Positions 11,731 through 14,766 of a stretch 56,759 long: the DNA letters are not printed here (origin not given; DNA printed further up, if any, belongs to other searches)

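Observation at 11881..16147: FtsH-like AAA+ protein with a polytopic membrane domain and HExxxH instead of HExxH, co-transcribed with two lipoproteins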

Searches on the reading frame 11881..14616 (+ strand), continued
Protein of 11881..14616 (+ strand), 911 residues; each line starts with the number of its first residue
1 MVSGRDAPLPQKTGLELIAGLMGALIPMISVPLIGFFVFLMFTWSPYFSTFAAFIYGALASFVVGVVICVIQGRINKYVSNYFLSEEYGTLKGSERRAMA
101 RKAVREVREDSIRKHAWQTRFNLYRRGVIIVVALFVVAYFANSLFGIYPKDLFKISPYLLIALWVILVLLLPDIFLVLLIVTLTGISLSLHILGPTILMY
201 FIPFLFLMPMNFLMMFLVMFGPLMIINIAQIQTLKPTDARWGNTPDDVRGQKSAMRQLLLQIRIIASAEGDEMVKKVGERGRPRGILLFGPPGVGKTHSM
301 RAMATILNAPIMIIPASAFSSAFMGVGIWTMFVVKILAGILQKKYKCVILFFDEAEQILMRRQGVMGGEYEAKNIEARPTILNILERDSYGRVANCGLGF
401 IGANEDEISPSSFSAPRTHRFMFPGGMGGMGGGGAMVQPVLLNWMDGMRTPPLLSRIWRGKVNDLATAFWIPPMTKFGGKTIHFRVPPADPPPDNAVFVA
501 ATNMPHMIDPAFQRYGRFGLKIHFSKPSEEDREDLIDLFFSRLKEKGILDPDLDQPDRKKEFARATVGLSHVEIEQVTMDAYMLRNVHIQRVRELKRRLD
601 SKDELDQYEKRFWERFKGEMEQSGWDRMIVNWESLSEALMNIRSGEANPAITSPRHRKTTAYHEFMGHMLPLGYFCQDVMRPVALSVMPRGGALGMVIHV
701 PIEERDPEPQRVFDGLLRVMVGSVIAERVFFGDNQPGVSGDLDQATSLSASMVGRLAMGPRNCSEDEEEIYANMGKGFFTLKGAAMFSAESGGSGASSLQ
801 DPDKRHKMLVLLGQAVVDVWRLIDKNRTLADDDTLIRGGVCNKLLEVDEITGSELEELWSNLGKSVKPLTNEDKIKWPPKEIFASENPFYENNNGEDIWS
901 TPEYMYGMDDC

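Call 77: search_solved_structures(query=window:11881-14613:+, max_evalue=1e-10, show_alignments=1)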
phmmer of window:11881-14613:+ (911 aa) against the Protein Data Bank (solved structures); distinct sequences matched with E-value up to 1e-10: 148 (the best 60 are shown).
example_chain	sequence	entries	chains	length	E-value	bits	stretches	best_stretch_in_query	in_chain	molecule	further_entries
4ww0_A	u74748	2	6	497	3.7e-27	97.6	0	630-759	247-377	ATP-dependent zinc metalloprotease FtsH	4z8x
6gcn_A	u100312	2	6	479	5.3e-27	97.1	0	630-759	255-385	ATP-dependent zinc metalloprotease FtsH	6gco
2ce7_A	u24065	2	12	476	1.3e-26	95.7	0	630-777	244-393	CELL DIVISION PROTEIN FTSH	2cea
8vw9_A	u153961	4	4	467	1.6e-26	95.5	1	630-776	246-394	ATP-dependent zinc metalloprotease FtsH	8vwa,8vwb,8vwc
7tdo_A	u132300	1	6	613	4.5e-26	94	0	630-776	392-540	ATP-dependent zinc metalloprotease FtsH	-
3kds_E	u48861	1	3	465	7.8e-26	93.2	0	630-777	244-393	Cell division protein FtsH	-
6nyy_A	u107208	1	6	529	1.2e-24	89.2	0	277-375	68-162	AFG3-like protein 2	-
2dhr_A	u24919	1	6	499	1.5e-24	88.9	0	247-372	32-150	FtsH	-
4eiw_A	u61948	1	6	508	1.6e-24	88.8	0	247-372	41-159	ATP-dependent zinc metalloprotease FtsH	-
7zbh_A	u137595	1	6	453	2.6e-24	88.1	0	634-760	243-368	ATP-dependent zinc metalloprotease FtsH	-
7wd3_A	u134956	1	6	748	6e-22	80.4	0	282-382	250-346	ATPase family gene 2 protein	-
7nku_A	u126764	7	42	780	7.5e-22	80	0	282-382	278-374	ATPase family gene 2 protein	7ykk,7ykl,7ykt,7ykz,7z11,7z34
7wbb_A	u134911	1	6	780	3.7e-21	77.7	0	282-382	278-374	AFG2 isoform 1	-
7swl_A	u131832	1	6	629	4e-21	77.6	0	244-366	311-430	Rix7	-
7vhp_A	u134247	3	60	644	4.9e-21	77.3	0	242-373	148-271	ATP-dependent zinc metalloprotease FtsH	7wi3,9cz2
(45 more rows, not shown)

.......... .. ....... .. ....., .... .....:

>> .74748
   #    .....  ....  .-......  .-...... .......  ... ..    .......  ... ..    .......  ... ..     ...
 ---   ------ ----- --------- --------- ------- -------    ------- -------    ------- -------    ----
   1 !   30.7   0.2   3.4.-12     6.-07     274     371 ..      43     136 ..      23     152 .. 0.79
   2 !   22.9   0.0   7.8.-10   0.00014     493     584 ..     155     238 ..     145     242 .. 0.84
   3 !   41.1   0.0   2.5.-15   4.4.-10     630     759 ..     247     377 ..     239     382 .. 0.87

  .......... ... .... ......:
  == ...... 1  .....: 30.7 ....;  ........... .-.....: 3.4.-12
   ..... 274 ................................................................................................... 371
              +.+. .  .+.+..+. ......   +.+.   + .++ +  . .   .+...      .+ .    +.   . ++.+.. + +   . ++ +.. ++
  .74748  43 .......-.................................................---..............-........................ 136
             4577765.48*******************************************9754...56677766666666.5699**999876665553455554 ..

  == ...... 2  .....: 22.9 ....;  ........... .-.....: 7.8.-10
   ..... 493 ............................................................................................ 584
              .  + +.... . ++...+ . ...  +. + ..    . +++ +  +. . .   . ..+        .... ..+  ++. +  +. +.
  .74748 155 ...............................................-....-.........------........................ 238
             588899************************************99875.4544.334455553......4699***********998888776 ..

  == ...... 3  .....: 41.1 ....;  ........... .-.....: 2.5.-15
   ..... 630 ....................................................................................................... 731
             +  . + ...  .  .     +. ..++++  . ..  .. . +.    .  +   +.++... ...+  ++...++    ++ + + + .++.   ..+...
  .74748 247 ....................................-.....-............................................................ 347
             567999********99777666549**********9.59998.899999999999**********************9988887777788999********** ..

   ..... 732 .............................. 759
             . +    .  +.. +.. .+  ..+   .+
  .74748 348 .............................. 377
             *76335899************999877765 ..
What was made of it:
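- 12844..12861 (+): Pore-loop-1 equivalent AFMGVG (F323 nearly invariant, G325 invariant). Aligns with the FVGVG segment of A. aeolicus FtsH in call 77.
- Checked: The alignment to A. aeolicus FtsH reproduces the M41 blocks in order (call 77).
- The PDB sequence search is led by FtsH chains, with motif-by-motif alignment (call 77).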

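Call 86: find_encoding_contigs(protein=P0113, flank=5000, max_places=1)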
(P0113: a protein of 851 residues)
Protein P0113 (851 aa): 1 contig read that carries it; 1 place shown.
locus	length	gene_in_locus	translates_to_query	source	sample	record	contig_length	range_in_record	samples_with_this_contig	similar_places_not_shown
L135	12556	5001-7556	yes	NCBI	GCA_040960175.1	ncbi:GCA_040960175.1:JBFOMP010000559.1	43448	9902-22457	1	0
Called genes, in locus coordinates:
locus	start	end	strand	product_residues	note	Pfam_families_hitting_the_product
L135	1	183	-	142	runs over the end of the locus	-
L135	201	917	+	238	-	PF04085:MreC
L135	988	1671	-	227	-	-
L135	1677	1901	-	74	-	PF13783:DUF4177 (faint)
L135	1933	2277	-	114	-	-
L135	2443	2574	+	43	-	-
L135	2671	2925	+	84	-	PF04014:MazE_antitoxin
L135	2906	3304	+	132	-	PF02661:Fic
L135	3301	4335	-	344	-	PF00022:Actin (weak), PF06723:MreB_Mbl, PF00012:HSP70, PF14450:FtsA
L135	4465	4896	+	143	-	-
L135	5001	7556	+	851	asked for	PF05496:RuvB_N (faint), PF07728:AAA_5 (weak), PF00004:AAA, PF01434:Peptidase_M41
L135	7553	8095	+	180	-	-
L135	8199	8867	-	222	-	-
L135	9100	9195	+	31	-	-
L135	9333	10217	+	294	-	-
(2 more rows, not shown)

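Call 87: find_encoding_contigs(protein=P0120, flank=5000, max_places=1)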
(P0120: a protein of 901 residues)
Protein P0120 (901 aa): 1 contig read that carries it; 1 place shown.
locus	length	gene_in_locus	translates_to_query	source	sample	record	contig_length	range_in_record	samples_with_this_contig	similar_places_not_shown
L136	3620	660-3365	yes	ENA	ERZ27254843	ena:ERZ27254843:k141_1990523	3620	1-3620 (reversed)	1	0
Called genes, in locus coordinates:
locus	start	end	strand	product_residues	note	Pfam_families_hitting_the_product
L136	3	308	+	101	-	?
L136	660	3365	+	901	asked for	PF00004:AAA (weak), PF01434:Peptidase_M41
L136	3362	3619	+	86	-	?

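Call 88: find_encoding_contigs(protein=P0110, flank=5000, max_places=1)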
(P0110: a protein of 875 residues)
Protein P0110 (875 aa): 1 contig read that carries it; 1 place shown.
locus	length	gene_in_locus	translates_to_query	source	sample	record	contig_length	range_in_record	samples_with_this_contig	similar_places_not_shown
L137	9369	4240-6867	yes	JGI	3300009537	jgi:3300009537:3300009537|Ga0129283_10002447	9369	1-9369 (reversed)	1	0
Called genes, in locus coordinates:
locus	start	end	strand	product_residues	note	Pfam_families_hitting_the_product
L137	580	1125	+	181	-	-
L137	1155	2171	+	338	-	PF09587:PGA_cap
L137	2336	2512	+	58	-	PF08271:Zn_Ribbon_TF (faint)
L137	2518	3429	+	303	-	PF05697:Trigger_N, PF05698:Trigger_C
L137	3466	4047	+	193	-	PF00574:CLP_protease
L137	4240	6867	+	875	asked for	PF00004:AAA, PF01434:Peptidase_M41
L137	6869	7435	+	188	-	-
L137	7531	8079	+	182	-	PF00578:AhpC-TSA, PF08534:Redoxin, PF00085:Thioredoxin, PF13098:Thioredoxin_2 (weak), PF13905:Thioredoxin_8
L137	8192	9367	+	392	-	?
